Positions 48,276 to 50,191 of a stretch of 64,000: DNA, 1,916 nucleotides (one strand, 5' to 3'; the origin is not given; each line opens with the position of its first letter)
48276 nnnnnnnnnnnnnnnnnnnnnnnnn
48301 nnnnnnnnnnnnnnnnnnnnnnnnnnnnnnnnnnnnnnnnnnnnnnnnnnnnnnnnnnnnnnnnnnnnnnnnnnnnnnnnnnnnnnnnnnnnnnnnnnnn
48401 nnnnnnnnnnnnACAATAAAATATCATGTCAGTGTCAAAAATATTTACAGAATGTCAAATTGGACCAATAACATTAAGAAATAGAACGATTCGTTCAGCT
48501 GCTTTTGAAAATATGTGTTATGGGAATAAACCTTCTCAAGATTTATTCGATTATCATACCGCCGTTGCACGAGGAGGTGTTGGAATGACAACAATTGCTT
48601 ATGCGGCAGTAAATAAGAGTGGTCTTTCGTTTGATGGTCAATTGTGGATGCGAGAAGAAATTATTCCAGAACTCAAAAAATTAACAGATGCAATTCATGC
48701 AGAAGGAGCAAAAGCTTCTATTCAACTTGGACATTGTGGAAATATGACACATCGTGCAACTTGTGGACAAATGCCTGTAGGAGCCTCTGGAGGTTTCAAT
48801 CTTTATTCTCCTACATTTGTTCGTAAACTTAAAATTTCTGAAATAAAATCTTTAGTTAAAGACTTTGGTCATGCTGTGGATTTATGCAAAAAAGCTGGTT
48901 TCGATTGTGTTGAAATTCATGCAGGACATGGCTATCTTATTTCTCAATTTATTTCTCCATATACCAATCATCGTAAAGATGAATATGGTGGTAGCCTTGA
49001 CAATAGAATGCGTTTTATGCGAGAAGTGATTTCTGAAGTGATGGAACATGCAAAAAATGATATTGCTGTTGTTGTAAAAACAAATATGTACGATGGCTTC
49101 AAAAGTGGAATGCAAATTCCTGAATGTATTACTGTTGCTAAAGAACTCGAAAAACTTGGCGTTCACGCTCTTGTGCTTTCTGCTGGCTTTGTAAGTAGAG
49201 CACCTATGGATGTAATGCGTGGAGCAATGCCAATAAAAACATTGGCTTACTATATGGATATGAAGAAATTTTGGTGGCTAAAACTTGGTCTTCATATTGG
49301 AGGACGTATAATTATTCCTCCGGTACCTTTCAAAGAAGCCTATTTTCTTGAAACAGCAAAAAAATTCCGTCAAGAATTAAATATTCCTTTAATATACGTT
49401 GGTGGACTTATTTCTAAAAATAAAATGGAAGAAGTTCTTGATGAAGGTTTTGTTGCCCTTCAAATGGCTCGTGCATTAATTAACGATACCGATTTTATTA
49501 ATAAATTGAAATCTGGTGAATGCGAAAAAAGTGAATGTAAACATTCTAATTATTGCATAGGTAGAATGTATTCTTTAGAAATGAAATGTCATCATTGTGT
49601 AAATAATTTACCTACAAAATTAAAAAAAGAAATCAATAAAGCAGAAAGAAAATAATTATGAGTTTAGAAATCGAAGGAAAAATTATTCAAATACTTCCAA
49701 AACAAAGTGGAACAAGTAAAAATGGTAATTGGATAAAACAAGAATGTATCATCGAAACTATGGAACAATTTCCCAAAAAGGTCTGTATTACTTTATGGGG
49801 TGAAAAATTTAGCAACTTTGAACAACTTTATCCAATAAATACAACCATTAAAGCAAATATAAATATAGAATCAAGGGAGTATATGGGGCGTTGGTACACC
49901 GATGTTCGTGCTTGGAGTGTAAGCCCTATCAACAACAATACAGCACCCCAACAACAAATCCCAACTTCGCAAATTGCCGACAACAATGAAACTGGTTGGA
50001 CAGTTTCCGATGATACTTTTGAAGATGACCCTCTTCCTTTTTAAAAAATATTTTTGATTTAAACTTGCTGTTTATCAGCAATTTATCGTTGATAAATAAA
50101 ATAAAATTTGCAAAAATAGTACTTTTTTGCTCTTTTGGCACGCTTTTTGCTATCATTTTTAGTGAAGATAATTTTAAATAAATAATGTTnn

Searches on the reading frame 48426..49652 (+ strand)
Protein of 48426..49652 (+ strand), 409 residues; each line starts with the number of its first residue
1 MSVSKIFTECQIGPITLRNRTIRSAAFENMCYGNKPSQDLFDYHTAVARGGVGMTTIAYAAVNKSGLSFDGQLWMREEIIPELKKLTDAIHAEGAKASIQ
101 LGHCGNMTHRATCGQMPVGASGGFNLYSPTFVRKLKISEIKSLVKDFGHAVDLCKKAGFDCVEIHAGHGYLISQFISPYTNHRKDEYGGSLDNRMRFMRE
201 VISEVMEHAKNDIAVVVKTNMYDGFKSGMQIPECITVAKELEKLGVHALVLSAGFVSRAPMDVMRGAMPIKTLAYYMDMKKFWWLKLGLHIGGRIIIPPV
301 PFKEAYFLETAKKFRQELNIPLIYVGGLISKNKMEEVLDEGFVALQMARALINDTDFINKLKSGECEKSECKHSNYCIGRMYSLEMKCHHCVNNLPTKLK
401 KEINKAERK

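Call 58: list_cluster_members(proteins=[P0004, P0005, window:48426-49652:+, window:27032-29785:-])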
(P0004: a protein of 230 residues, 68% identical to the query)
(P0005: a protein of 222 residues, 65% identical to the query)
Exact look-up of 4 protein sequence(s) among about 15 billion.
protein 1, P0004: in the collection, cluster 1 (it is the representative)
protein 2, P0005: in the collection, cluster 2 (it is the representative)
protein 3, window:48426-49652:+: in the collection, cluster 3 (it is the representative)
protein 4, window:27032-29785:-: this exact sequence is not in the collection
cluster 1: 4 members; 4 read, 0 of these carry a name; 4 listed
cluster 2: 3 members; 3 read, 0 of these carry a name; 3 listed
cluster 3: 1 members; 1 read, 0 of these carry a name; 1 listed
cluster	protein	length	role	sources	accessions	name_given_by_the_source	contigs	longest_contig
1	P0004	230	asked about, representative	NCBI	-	-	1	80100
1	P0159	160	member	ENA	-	-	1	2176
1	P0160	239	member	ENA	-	-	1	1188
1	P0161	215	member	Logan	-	-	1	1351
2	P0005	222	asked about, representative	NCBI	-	-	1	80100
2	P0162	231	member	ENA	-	-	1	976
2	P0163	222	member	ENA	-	-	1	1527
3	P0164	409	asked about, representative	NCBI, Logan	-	-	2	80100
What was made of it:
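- Tried and rejected: It gave no names or accessions (call 58).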

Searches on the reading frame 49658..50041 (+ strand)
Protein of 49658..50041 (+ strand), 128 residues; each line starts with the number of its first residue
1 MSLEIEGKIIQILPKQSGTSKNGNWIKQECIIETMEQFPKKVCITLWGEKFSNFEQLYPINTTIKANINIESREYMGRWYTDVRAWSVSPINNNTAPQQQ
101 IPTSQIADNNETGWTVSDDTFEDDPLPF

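Call 42: search_protein_families(library=pfam, proteins=[window:49658-50041:+], max_evalue=0.001)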
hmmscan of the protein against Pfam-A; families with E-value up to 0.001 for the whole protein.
window:49658-50041:+ (128 aa): 1 family
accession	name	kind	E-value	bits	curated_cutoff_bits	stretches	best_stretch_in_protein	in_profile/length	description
PF11325.14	DUF3127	-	8.3e-29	100.1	27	1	4-88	1-84/85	Domain of unknown function (DUF3127)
